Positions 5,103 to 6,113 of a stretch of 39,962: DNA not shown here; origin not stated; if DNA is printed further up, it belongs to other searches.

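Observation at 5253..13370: Co-directional array of three paralogous twin-GGDEF membrane proteins ending in a 2H phosphoesterase gene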

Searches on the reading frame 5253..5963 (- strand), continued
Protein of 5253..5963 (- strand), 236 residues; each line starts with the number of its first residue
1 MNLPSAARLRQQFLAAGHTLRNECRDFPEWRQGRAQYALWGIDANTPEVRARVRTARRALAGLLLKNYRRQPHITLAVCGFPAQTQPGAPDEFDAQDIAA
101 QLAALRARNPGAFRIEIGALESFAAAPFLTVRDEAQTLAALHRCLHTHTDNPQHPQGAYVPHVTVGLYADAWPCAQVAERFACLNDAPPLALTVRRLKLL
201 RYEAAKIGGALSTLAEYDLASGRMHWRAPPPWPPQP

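Call 36: find_encoding_contigs(protein=P0081, flank=5000, max_places=1)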
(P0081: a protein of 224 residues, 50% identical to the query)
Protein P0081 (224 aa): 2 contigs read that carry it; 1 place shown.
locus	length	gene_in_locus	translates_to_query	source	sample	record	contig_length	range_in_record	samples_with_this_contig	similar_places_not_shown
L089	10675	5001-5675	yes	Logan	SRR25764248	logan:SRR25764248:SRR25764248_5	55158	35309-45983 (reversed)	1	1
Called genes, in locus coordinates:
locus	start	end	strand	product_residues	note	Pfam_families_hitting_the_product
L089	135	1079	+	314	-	PF00890:FAD_binding_2 (faint), PF01134:GIDA (faint), PF01266:DAO (faint), PF03486:HI0933_like (faint), PF07992:Pyr_redox_2, PF12831:FAD_oxidored (faint), PF13738:Pyr_redox_3, PF00070:Pyr_redox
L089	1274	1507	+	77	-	PF00830:Ribosomal_L28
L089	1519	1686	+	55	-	PF00471:Ribosomal_L33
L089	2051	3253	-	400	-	PF00487:FA_desaturase, PF01610:DDE_Tnp_ISL3 (weak)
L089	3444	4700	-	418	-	PF17125:Methyltr_RsmF_N (weak), PF22458:RsmF-B_ferredox, PF01209:Ubie_methyltran (faint), PF01189:Methyltr_RsmB-F, PF13847:Methyltransf_31 (weak)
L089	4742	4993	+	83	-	PF07866:DUF1653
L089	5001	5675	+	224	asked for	PF13563:2_5_RNA_ligase2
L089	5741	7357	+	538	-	PF00009:GTP_EFTU, PF01926:MMR_HSR1 (weak), PF22042:EF-G_D2, PF03144:GTP_EFTU_D2, PF16658:RF3_C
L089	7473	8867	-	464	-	PF13449:Phytase-like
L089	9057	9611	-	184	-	PF02469:Fasciclin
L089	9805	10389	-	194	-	PF00551:Formyl_trans_N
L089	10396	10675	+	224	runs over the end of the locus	PF04337:DUF480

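Call 37: predict_structure(alignment_id=A1)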
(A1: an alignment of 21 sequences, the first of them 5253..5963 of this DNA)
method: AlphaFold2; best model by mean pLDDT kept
length: 236 residues; sequences in the alignment: 21
mean_pLDDT: 84.9   pTM: 0.85
mean pLDDT of the five models: 84.9, 78.6, 78.5, 76.6, 74.1
residues with pLDDT >= 90: 133; 70-90: 63; 50-70: 33; < 50: 7
segments of 3 or more residues with pLDDT < 50: 151-155
pLDDT, mean of each block of 10 residues (from residue 1): 80 95 71 79 96 94 90 88 59 79 92 95 94 92 76 60 95 94 84 97 77 94 89 57
secondary structure, 60 per line:
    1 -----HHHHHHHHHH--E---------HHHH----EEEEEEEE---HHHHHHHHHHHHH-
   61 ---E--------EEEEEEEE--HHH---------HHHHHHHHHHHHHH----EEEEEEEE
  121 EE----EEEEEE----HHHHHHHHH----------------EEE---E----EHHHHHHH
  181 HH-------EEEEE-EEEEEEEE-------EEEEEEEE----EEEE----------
elements in order: H6-15 H28-31 E36-43 H47-59 E73-80 H95-108 E113-122 E127-132 H137-145 E162-164 H174-182 E190-194 E196-203 E211-218 E223-226

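Call 41: fold_search(model_id=the predicted structure, library=pdb)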
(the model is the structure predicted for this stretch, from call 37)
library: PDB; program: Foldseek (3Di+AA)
matches with E <= 10: 211; with E <= 0.001: 25
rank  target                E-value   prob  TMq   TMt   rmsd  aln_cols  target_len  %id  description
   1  1vdx                  2.2e-06  1.00  0.56  0.69   4.1       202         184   13  Crystal Structure of a Pyrococcus horikoshii protein with similarities to 2'5' RNA-ligase (released 2005-04-12)
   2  1iuh                  1.0e-05  1.00  0.50  0.62   5.0       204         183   16  Crystal structure of TT0787 of thermus thermophilus HB8 (released 2003-06-17)
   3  7pub_DQ               1.1e-05  1.00  0.46  0.43   9.6       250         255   16  Late assembly intermediate of the Trypanosoma brucei mitoribosomal small subunit (released 2022-05-04)
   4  5ldo_D                2.4e-05  1.00  0.49  0.65   5.3       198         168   16  Crystal structure of E.coli LigT complexed with 3'-AMP (released 2017-01-18)
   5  5ldi_D                2.4e-05  1.00  0.48  0.63   4.8       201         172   16  Crystal structure of E.coli LigT in apo form (released 2017-01-18)
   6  5jj2                  2.8e-05  1.00  0.48  0.53   6.2       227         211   12  Crystal structure of the central domain of human AKAP18 gamma/delta in complex with malonate (released 2016-08-03)
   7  6hiw_DQ               3.0e-05  1.00  0.47  0.44   8.6       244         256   17  Cryo-EM structure of the Trypanosoma brucei mitochondrial ribosome - This entry contains the complete small mitoribos (released 2018-09-26)
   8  5ldj_D                4.0e-05  1.00  0.46  0.63   5.7       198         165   17  Crystal structure of E.coli LigT complexed with phosphate (released 2017-01-18)
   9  2d4g_A                4.2e-05  1.00  0.49  0.65   5.7       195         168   15  Structure of YjcG protein, a putative 2'-5' RNA ligase from Bacillus subtilis (released 2006-10-17)
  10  4qak_A                4.5e-05  1.00  0.51  0.67   4.8       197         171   17  Crystal structure of phosphoesterase (released 2014-10-22)
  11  5ldp_B                5.3e-05  1.00  0.48  0.65   4.7       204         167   17  Crystal structure of E.coli LigT complexed with ATP (released 2017-01-18)
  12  5ldm_A                5.3e-05  1.00  0.45  0.58   8.0       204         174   16  Crystal structure of E.coli LigT complexed with 2'-AMP (released 2017-01-18)
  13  5ldk_B                5.6e-05  1.00  0.49  0.64   5.3       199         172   18  Crystal structure of E.coli LigT complexed with ATP (released 2017-01-18)
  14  5ldo_C                6.3e-05  1.00  0.50  0.67   4.7       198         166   17  Crystal structure of E.coli LigT complexed with 3'-AMP (released 2017-01-18)
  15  1jh6_A                6.7e-05  1.00  0.48  0.60   5.2       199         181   15  Semi-reduced Cyclic Nucleotide Phosphodiesterase from Arabidopsis thaliana (released 2002-02-06)
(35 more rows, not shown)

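Call 44: search_protein_families(library=padloc, proteins=[window:5253-5963:-], max_evalue=0.01)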
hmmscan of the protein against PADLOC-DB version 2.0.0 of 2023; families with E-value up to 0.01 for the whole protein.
window:5253-5963:- (236 aa): 0 families

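Call 45: search_protein_families(library=phrogs, proteins=[window:5253-5963:-], max_evalue=0.01)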
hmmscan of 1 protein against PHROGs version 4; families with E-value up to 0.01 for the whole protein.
window:5253-5963:- (236 aa): 0 families

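Call 62: search_protein_families(library=pfam, proteins=[L049:5207-6040:-, L049:5177-6607:+, L049:6106-6972:+, L049:6900-7766:-, L049:7421-8362:-, L049:7732-9753:-, L049:7573-9915:+, L049:3047-3907:+, L049:10795-11400:-, L049:11710-13155:-], max_evalue=0.00001)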
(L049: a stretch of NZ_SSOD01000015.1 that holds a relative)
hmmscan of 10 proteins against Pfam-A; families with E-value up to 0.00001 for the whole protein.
L049:5207-6040:- (277 aa): 2 families
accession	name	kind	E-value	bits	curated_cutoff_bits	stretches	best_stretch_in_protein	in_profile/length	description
PF00005.33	ABC_tran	-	8.7e-29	101.3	25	1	51-191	2-137/137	ABC transporter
PF13304.12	AAA_21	-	1.4e-06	29.1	27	0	64-84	3-23/304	AAA domain, putative AbiEii toxin, Type IV TA system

L049:5177-6607:+ (476 aa): 0 families

L049:6106-6972:+ (288 aa): 0 families

L049:6900-7766:- (288 aa): 1 family
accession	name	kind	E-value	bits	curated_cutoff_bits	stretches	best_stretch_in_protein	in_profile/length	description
PF01497.23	Peripla_BP_2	-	2.1e-06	27.8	27.5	0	100-255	47-220/235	Periplasmic binding protein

L049:7421-8362:- (313 aa): 0 families

L049:7732-9753:- (673 aa): 2 families
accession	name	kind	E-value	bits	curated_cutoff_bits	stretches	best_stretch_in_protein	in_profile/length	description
PF00593.30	TonB_dep_Rec_b-barrel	-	1e-45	157.9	27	1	276-646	52-436/436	TonB dependent receptor-like, beta-barrel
PF07715.20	Plug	-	3.4e-28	98.7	23.9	1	108-213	3-107/107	TonB-dependent Receptor Plug Domain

L049:7573-9915:+ (780 aa): 0 families

L049:3047-3907:+ (286 aa): 2 families
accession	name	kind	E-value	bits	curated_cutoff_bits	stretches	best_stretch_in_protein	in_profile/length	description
PF13714.12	PEP_mutase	-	1.5e-47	162.7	31.5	1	7-247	1-236/240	Phosphoenolpyruvate phosphomutase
PF00463.27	ICL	-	4.4e-11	42.4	26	1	77-167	150-243/526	Isocitrate lyase family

L049:10795-11400:- (201 aa): 2 families
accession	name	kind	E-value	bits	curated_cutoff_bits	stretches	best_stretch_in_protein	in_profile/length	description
PF04055.27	Radical_SAM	-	3.5e-20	73.3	29.5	1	25-174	2-158/166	Radical SAM superfamily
PF13353.11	Fer4_12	-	6e-07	30.3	22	1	23-110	8-98/137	4Fe-4S single cluster domain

L049:11710-13155:- (481 aa): 0 families

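Call 92: find_related_loci(query=A1, collection=metagenome_contigs, flank=6000)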
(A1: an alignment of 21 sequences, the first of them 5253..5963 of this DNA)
Query A1 (236 aa) in metagenome_contigs; peptide patterns used: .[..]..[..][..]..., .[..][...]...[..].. (x = any residue, [..] = any of these).
121 stretches matched a pattern; 100 encode a relative of the query (tblastn E <= 1e-3); the best 80 are kept; 80 distinct loci.
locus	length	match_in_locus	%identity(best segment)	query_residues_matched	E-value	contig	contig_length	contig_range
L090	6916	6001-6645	61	9-226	6e-82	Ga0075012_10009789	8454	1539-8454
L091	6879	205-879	60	7-234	1e-79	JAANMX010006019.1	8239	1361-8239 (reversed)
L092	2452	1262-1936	63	3-230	1e-80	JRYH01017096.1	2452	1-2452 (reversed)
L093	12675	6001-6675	59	7-234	2e-78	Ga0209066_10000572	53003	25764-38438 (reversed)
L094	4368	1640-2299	63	7-229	3e-78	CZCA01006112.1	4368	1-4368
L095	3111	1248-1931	58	3-233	2e-76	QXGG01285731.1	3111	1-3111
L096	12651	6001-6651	60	7-228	9e-73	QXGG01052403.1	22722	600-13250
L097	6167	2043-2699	60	7-228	7e-73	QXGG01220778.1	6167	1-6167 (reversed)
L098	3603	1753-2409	59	7-228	1e-70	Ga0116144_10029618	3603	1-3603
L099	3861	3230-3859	61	3-215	3e-70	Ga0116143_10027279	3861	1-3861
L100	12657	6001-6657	56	7-228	1e-69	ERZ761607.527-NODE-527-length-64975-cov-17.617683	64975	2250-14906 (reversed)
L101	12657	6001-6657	56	7-228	1e-69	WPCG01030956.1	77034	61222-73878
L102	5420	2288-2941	56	7-227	8e-68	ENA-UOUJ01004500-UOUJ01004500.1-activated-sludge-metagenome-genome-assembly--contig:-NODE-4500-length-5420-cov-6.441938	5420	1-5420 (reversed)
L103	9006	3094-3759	56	7-231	2e-67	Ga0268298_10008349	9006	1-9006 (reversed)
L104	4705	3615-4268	56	7-227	4e-67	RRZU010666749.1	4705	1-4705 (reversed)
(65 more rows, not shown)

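Call 105: fold_search(model_id=the predicted structure, library=viral)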
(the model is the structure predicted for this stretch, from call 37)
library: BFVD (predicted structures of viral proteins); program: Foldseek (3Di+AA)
matches with E <= 10: 305; with E <= 0.001: 28
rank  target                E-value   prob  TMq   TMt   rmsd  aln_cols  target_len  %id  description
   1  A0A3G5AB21            9.3e-07  1.00  0.47  0.60   5.3       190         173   13  2'-5' RNA ligase family protein [Hyperionvirus sp.]
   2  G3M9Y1                2.9e-06  1.00  0.50  0.61   5.1       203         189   15  Gp240 [Bacillus phage G]
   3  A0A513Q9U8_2          3.1e-05  1.00  0.50  0.12   6.4       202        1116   11  Polyprotein 1a (Fragment) [Porcine torovirus]
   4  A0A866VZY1            3.7e-05  1.00  0.48  0.43   5.4       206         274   11  ORF2 protein [Lucheng Rn rat coronavirus]
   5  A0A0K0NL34            4.2e-05  1.00  0.40  0.31   6.0       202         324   15  Uncharacterized protein [Gordonia phage GMA6]
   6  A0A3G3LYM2            4.9e-05  1.00  0.45  0.45   8.9       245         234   15  RNA ligase [Brevibacterium phage Cantare]
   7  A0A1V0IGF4            5.9e-05  1.00  0.45  0.53   6.1       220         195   10  Nonstructural protein [Porcine hemagglutinating encephalomyelitis virus]
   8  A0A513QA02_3          6.2e-05  1.00  0.50  0.13   6.4       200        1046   11  Polyprotein 1a (Fragment) [Porcine torovirus]
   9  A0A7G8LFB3            7.0e-05  1.00  0.42  0.12   7.9       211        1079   15  (no name in the UniProt tables at hand)
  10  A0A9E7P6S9            8.3e-05  1.00  0.35  0.12  12.1       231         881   17  (no name in the UniProt tables at hand)
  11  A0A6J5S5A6            9.3e-05  1.00  0.55  0.67   4.4       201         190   15  2'-5' RNA ligase superfamily [uncultured Caudovirales phage]
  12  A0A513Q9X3            9.9e-05  1.00  0.49  0.09   5.6       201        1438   12  Polyprotein 1a (Fragment) [Porcine torovirus]
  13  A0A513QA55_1          1.1e-04  1.00  0.50  0.14   5.9       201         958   12  Replicase polyprotein 1ab (Fragment) [Porcine torovirus]
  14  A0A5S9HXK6            1.1e-04  1.00  0.50  0.60   4.8       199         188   12  2'-5' RNA ligase [Tenacibaculum phage PTm1]
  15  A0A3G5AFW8            1.1e-04  1.00  0.41  0.14   5.7       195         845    9  Endonuclease/exonuclease/phosphatase family [Hyperionvirus sp.]
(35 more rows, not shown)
